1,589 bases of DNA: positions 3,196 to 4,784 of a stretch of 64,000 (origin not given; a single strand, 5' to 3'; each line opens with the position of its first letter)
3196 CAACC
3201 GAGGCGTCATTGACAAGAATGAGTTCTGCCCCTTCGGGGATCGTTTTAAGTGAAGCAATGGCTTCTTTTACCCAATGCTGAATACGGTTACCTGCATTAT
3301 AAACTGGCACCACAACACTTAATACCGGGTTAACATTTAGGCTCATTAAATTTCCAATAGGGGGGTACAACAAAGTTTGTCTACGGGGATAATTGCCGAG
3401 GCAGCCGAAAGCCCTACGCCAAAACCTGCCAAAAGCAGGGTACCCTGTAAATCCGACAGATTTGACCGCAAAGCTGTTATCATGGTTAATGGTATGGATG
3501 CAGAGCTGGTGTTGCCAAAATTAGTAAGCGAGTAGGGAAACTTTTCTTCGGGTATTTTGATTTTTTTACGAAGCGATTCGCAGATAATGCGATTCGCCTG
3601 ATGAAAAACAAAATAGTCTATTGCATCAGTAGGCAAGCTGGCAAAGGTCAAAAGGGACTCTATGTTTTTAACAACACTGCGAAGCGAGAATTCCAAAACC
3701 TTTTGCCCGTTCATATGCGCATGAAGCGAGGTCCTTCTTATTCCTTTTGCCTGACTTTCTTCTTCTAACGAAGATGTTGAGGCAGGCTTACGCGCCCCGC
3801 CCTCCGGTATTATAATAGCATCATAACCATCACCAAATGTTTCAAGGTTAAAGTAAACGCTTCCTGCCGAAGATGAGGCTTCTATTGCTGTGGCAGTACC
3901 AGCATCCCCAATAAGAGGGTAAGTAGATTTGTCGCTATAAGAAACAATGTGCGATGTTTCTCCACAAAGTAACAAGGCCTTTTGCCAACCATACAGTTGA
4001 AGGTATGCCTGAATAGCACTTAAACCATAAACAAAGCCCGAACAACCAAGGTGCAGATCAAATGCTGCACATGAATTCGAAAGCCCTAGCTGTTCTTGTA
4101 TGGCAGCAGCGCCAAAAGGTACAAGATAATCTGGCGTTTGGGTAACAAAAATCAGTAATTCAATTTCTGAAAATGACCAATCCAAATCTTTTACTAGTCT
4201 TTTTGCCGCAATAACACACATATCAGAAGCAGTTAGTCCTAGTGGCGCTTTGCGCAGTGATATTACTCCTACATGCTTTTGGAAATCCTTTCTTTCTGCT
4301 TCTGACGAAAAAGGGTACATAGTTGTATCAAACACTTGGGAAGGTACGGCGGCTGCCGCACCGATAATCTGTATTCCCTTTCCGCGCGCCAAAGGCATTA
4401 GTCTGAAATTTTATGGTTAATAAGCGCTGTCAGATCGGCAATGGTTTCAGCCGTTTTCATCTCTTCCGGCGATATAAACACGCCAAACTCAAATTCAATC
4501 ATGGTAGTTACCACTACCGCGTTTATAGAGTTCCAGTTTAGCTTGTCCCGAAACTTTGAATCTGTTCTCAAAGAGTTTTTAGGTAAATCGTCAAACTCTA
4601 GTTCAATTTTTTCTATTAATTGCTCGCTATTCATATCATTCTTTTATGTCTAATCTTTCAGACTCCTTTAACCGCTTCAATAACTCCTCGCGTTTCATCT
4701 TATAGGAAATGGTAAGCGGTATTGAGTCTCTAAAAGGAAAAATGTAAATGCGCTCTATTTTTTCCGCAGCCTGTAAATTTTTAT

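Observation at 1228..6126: KASIII-ACP-adenylase cassette coupled to a GT2 and a cobalamin radical SAM enzyme; a second radical SAM paralog at 14866-16467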

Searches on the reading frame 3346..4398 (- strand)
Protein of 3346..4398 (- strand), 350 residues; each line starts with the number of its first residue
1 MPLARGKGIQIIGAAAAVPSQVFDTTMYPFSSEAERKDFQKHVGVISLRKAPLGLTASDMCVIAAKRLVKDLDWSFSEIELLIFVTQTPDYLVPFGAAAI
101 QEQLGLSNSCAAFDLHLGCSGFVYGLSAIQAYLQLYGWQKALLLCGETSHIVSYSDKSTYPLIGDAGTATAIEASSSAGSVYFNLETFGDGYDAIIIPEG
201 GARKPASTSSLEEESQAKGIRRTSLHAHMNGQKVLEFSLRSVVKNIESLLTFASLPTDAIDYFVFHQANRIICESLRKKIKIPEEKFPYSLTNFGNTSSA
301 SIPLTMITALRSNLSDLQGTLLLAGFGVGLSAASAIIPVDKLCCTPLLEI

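Call 5: search_protein_families(library=pfam, proteins=[window:3346-4398:-], max_evalue=0.01)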
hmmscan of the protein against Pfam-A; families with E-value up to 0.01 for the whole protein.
window:3346-4398:- (350 aa): 2 families
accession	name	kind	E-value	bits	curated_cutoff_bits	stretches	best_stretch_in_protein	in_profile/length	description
PF08541.16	ACP_syn_III_C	-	5.9e-24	84.5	26.6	1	252-337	3-88/90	3-Oxoacyl-[acyl-carrier-protein (ACP)] synthase III C terminal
PF08545.16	ACP_syn_III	-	2e-13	50.5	24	1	113-185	1-74/80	3-Oxoacyl-[acyl-carrier-protein (ACP)] synthase III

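Call 6: search_protein_families(library=ncbifam, proteins=[window:3346-4398:-], max_evalue=0.01)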
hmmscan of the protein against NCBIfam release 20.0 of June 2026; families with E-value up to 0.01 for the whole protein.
window:3346-4398:- (350 aa): 14 families
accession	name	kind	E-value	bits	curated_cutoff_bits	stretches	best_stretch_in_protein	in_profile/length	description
NF006829.0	PRK09352.1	subfamily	2.9e-61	207.2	249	1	8-337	4-319/322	beta-ketoacyl-ACP synthase 3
TIGR00747.1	fabH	subfamily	3.2e-51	174.3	292.1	1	11-337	5-320/322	beta-ketoacyl-ACP synthase III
NF009519.0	PRK12880.1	equivalog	6.8e-42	144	436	1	56-342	59-341/353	beta-ketoacyl-ACP synthase III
NF004623.0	PRK05963.1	equivalog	6.6e-39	134.1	437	1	9-336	6-325/328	beta-ketoacyl-ACP synthase III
NF005541.0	PRK07204.1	equivalog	1.6e-36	126.4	402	1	10-336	6-326/329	beta-ketoacyl-ACP synthase III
NF006720.0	PRK09258.1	equivalog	5.9e-24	85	285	1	9-333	11-332/338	3-oxoacyl-ACP synthase III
NF005703.0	PRK07515.1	equivalog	2e-20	73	304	1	57-337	96-370/373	beta-ketoacyl-ACP synthase III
NF005308.0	PRK06840.1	equivalog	2.2e-19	69.7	315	1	9-337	5-333/339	3-oxoacyl-ACP synthase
NF003274.0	PRK04262.1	equivalog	8.7e-12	44.7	244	2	239-337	208-306/347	hydroxymethylglutaryl-CoA synthase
NF005293.2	PRK06816.1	subfamily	7.3e-08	31.8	450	1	240-311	271-348/378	StlD/DarB family beta-ketosynthase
NF042429.2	DHPHCoAsyn_DpgA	equivalog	2.4e-07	30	425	1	57-174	70-192/350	3,5-dihydroxyphenylacetyl-CoA synthase DpgA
NF053539.1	resorcinol_DarB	exception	9.4e-07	28.3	550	1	222-312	252-348/377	dialkylresorcinol biosynthesis protein DarB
TIGR00748.1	HMG_CoA_syn_Arc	equivalog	2e-05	24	353.35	1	239-339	207-307/345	hydroxymethylglutaryl-CoA synthase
TIGR01835.1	HMG-CoA-S_prok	equivalog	0.00018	20.4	360.35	1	17-163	9-150/382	hydroxymethylglutaryl-CoA synthase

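Call 11: search_solved_structures(query=window:3346-4398:-, max_evalue=1e-10, show_alignments=1)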
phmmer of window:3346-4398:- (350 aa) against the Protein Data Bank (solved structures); distinct sequences matched with E-value up to 1e-10: 53.
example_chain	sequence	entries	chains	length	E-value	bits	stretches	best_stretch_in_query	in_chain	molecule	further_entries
4efi_A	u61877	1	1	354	6e-56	193.2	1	5-344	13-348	3-oxoacyl-(Acyl-carrier protein) synthase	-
3gwa_A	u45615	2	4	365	1.3e-53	185.5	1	39-337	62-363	3-oxoacyl-(Acyl-carrier-protein) synthase III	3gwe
5bqs_A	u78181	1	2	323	2.7e-38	135.2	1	56-337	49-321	3-oxoacyl-[acyl-carrier-protein] synthase 3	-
3il5_A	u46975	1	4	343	3.3e-36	128.3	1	46-337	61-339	3-oxoacyl-[acyl-carrier-protein] synthase 3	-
3il6_A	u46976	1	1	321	5.5e-36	127.6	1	47-337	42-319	3-oxoacyl-[acyl-carrier-protein] synthase 3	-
4ryb_A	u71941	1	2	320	7.3e-36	127.2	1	57-334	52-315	3-oxoacyl-[acyl-carrier-protein] synthase 3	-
3il4_A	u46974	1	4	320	1.9e-35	125.9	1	46-337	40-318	3-oxoacyl-[acyl-carrier-protein] synthase 3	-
4dfe_A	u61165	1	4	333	3.7e-35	124.9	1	51-337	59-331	3-oxoacyl-[acyl-carrier-protein] synthase 3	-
8vd9_A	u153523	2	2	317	5.3e-34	121.1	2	11-194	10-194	Beta-ketoacyl-[acyl-carrier-protein] synthase III 1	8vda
8vdb_A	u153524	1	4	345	3.8e-32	115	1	53-336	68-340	Beta-ketoacyl-[acyl-carrier-protein] synthase III 2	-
1zow_A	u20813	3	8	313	1.7e-30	109.6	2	228-333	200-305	3-oxoacyl-[acyl-carrier-protein] synthase III | 3-oxoacyl-[acyl-carrier-protein] synthase 3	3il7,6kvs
1ub7_A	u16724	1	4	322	2.7e-28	102.3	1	14-337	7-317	3-oxoacyl-[acyl-carrier protein] synthase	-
9j6e_A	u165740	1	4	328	4.2e-28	101.7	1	10-336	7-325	3-oxopimeloyl-[acyl-carrier-protein] synthase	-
6kue_A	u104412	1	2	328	7.3e-28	100.9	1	10-336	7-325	3-oxoacyl-[acyl-carrier-protein] synthase III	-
4wzu_A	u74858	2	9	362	1.6e-27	99.8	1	41-334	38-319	3-oxoacyl-[acyl-carrier-protein] synthase 3 protein 2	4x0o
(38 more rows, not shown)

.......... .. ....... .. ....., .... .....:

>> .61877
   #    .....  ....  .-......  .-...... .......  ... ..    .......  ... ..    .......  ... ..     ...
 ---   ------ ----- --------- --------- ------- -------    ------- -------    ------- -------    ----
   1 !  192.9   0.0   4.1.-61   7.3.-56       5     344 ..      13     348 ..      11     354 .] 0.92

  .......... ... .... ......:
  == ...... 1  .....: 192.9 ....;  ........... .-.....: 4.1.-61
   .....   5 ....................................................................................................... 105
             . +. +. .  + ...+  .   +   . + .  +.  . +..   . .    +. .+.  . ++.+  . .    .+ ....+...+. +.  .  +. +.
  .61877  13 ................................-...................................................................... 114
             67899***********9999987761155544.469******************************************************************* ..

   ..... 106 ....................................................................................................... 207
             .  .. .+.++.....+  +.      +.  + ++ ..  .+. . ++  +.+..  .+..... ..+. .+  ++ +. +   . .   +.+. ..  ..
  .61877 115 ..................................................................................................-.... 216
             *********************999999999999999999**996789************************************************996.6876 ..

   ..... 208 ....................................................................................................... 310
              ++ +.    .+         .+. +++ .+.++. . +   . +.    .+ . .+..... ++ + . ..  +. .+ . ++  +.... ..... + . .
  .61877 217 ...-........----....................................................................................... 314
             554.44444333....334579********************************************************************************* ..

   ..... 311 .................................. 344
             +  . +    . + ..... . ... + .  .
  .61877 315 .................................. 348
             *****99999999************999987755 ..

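Call 14: find_homologous_proteins(query=window:3346-4398:-, max_evalue=1e-20)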
Query window:3346-4398:- (350 aa): 7868 proteins with E <= 1e-20 among 8000 candidates; the best 120 are listed.
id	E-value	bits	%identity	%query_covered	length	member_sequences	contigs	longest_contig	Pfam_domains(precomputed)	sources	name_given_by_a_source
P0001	8.5e-227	770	100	100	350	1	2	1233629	PF08545.17,PF08541.17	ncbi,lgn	ncbi:MAG: ketoacyl-ACP synthase III [Chitinophagales bacterium]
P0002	1.2e-117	411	55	100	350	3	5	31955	PF08545.17,PF08541.17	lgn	-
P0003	3.8e-117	409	57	98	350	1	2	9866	PF08545.17,PF08541.17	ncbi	-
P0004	3.7e-108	380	51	100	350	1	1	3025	PF08545.17,PF08541.17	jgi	jgi:3-oxoacyl-[acyl-carrier-protein] synthase-3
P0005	3.2e-101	357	50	97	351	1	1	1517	PF08545.17,PF08541.17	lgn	-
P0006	4.1e-100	353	51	98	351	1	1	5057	PF08545.17,PF08541.17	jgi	jgi:3-oxoacyl-[acyl-carrier-protein] synthase III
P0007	5.4e-100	353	51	100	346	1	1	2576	PF08545.17,PF08541.17,PF00195.26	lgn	-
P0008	6.7e-100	353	51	98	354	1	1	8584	PF08545.17,PF08541.17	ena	-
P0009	1.0e-98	349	48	100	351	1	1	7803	PF08545.17,PF08541.17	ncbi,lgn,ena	-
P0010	1.2e-98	348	49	98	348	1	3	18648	PF08545.17,PF08541.17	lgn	-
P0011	1.6e-98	348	51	98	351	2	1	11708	PF08545.17,PF08541.17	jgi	jgi:3-oxoacyl-[acyl-carrier-protein] synthase III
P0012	6.2e-98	346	48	98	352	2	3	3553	PF08545.17,PF08541.17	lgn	-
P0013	8.0e-98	346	48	100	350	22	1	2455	PF08545.17,PF08541.17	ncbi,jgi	jgi:3-oxoacyl-[acyl-carrier-protein] synthase-3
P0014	9.5e-98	345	49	98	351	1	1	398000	PF08545.17,PF08541.17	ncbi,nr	ncbi:MAG: ketoacyl-ACP synthase III [Bacteroidetes bacterium]|nr:ketoacyl-ACP synthase III [Bacteroi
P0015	9.7e-98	345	49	98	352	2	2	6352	PF08545.17,PF08541.17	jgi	-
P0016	1.1e-97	345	48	98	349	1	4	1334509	PF08545.17,PF08541.17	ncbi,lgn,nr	ncbi:MAG: 3-oxoacyl-[acyl-carrier-protein] synthase 3 [Bacteroidia bacterium]|nr:3-oxoacyl-[acyl-car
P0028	7.6e-97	342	48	99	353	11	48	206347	PF08545.17,PF08541.17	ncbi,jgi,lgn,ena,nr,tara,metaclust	ncbi:MAG: ketoacyl-ACP synthase III [Bacteroidales bacterium]|jgi:3-oxoacyl-[acyl-carrier-protein] s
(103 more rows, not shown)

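Call 15: find_encoding_contigs(protein=P0002, flank=10000, max_places=3)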
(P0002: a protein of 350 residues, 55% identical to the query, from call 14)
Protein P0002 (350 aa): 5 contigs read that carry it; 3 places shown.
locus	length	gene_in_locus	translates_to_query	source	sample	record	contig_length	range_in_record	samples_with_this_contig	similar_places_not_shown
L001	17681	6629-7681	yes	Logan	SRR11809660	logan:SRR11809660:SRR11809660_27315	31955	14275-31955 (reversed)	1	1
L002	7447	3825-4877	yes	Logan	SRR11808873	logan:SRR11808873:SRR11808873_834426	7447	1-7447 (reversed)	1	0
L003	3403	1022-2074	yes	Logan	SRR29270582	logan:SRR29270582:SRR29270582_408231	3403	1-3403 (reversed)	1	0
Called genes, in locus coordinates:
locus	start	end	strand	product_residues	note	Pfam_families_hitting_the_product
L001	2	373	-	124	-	?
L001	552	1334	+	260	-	PF04116:FA_hydroxylase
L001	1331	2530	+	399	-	PF11376:DUF3179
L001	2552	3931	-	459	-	PF02310:B12-binding, PF04055:Radical_SAM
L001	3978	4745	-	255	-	PF05118:Asp_Arg_Hydrox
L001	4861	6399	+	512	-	PF00501:AMP-binding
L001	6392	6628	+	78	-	-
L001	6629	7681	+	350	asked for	PF08545:ACP_syn_III, PF08541:ACP_syn_III_C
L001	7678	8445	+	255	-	PF00535:Glycos_transf_2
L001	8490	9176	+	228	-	-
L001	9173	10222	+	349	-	-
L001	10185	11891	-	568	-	-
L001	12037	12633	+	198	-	PF00535:Glycos_transf_2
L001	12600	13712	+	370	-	PF01041:DegT_DnrJ_EryC1, PF01212:Beta_elim_lyase (weak)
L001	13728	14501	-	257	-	PF00483:NTP_transferase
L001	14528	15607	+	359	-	PF01370:Epimerase, PF02719:Polysacc_synt_2, PF04321:RmlD_sub_bind, PF01073:3Beta_HSD (weak), PF16363:GDP_Man_Dehyd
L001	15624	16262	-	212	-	PF00535:Glycos_transf_2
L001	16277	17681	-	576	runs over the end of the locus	-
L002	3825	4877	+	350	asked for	PF08545:ACP_syn_III, PF08541:ACP_syn_III_C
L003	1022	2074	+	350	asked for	PF08545:ACP_syn_III, PF08541:ACP_syn_III_C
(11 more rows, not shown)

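Call 16: find_encoding_contigs(protein=P0016, flank=10000, max_places=2)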
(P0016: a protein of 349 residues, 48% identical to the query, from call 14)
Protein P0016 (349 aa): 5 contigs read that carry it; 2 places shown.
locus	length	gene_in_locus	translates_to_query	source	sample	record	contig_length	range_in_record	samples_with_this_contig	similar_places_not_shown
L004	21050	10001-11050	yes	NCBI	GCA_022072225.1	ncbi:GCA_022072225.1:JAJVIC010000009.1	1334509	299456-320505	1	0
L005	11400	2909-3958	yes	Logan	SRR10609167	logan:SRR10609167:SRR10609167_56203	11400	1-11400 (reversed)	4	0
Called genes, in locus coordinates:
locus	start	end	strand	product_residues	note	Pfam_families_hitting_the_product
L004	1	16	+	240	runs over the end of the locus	PF00535:Glycos_transf_2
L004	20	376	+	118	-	PF10066:DUF2304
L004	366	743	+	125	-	-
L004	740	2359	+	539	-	-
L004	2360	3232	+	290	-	PF01073:3Beta_HSD (weak), PF01370:Epimerase, PF02719:Polysacc_synt_2 (faint), PF05368:NmrA (faint), PF07993:NAD_binding_4 (faint), PF16363:GDP_Man_Dehyd (faint), PF13460:NAD_binding_10 (weak)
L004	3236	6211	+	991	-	PF07494:Reg_prop (faint), PF07495:Y_Y_Y, PF06580:His_kinase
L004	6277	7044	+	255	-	PF00072:Response_reg, PF04397:LytTR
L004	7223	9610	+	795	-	PF07953:Toxin_R_bind_N (faint), PF13385:Laminin_G_3, PF02973:Sialidase (faint), PF02210:Laminin_G_2 (faint), PF13385:Laminin_G_3, PF18962:Por_Secre_tail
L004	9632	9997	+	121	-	-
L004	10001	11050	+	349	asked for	PF08545:ACP_syn_III, PF08541:ACP_syn_III_C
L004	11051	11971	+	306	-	PF00535:Glycos_transf_2, PF10111:Glyco_tranf_2_2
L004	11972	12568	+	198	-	PF13302:Acetyltransf_3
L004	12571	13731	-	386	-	PF04055:Radical_SAM, PF13353:Fer4_12 (faint), PF19288:CofH_C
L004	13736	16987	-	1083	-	PF00041:fn3 (faint), PF13585:CHU_C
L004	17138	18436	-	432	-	PF01565:FAD_binding_4, PF04030:ALO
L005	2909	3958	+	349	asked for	PF08545:ACP_syn_III, PF08541:ACP_syn_III_C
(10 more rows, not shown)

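Call 17: find_encoding_contigs(protein=P0028, flank=10000, max_places=3)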
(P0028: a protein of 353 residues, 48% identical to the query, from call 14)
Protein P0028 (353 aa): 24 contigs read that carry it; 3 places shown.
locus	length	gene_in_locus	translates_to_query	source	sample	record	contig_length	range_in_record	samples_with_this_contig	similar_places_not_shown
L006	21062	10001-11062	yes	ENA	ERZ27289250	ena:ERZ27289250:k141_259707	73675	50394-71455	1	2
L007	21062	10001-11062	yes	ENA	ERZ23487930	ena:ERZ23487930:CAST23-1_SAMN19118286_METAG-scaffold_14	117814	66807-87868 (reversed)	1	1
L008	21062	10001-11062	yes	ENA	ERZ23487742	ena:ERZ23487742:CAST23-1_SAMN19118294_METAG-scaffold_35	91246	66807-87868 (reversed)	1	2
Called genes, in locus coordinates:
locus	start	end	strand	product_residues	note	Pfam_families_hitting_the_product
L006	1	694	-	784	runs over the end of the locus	PF19830:DUF6311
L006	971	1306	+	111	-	PF18962:Por_Secre_tail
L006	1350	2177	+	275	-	-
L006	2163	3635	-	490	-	PF18962:Por_Secre_tail (weak)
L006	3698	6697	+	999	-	PF08757:CotH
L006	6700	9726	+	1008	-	-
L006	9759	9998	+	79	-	PF00550:PP-binding (weak)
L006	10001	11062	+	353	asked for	PF08545:ACP_syn_III, PF08541:ACP_syn_III_C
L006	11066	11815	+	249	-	PF00106:adh_short, PF01370:Epimerase (weak), PF08659:KR, PF13561:adh_short_C2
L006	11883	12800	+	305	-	PF00535:Glycos_transf_2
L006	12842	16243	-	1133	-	PF01326:PPDK_N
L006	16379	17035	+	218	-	PF00196:GerE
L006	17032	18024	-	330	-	PF01018:GTP1_OBG, PF01926:MMR_HSR1, PF02421:FeoB_N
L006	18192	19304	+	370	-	PF04166:PdxA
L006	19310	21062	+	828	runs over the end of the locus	PF08245:Mur_ligase_M, PF01168:Ala_racemase_N, PF00842:Ala_racemase_C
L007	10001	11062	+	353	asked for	PF08545:ACP_syn_III, PF08541:ACP_syn_III_C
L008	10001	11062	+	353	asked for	PF08545:ACP_syn_III, PF08541:ACP_syn_III_C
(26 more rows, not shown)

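Call 75: search_protein_families(library=ncbifam, proteins=[L001:9173-10222:+], max_evalue=0.001)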
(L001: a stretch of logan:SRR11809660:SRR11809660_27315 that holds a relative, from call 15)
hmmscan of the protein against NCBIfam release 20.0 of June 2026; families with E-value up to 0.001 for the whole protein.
L001:9173-10222:+ (349 aa): 0 families

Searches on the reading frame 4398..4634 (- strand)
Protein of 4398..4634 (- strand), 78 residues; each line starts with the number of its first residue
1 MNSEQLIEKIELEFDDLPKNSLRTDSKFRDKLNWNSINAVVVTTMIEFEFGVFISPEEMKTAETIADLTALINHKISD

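Call 5: search_protein_families(library=pfam, proteins=[window:4398-4634:-], max_evalue=0.01)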
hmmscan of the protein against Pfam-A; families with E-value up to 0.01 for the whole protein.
window:4398-4634:- (78 aa): 1 family
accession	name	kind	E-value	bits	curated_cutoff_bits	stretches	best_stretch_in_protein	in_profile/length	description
PF00550.31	PP-binding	-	2.3e-05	25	20.8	1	16-72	12-67/67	Phosphopantetheine attachment site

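Call 6: search_protein_families(library=ncbifam, proteins=[window:4398-4634:-], max_evalue=0.01)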
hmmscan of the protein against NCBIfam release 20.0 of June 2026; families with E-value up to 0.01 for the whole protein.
window:4398-4634:- (78 aa): 10 families
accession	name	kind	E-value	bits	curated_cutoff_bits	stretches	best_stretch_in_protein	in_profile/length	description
NF002148.0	PRK00982.1-2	subfamily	2.1e-06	27.4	71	1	6-75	8-77/79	acyl carrier protein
NF002150.0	PRK00982.1-4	subfamily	2.7e-06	27.5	66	1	16-75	19-78/80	acyl carrier protein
NF002147.0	PRK00982.1-1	equivalog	6e-05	22.8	84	1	13-74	18-79/83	acyl carrier protein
TIGR00517.1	acyl_carrier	equivalog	0.0001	22.1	70.45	1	5-75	6-76/77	acyl carrier protein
NF058660.1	cispen_ACP_AmcB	equivalog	0.00014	22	80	1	16-75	17-78/80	cispentacin biosynthesis acyl carrier protein AmcB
NF003757.0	PRK05350.1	equivalog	0.00014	21.9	65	1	16-75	20-79/83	acyl carrier protein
NF004533.0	PRK05883.1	equivalog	0.00015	21.5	72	1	20-77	41-98/100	acyl carrier protein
NF002151.0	PRK00982.1-5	equivalog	0.0044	17.1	92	1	7-74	8-75/78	acyl carrier protein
NF002149.0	PRK00982.1-3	equivalog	0.0057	16.6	106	1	3-68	4-69/78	acyl carrier protein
NF040636.1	AcpM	exception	0.0068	16.4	146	1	19-73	22-76/93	meromycolate extension acyl carrier protein AcpM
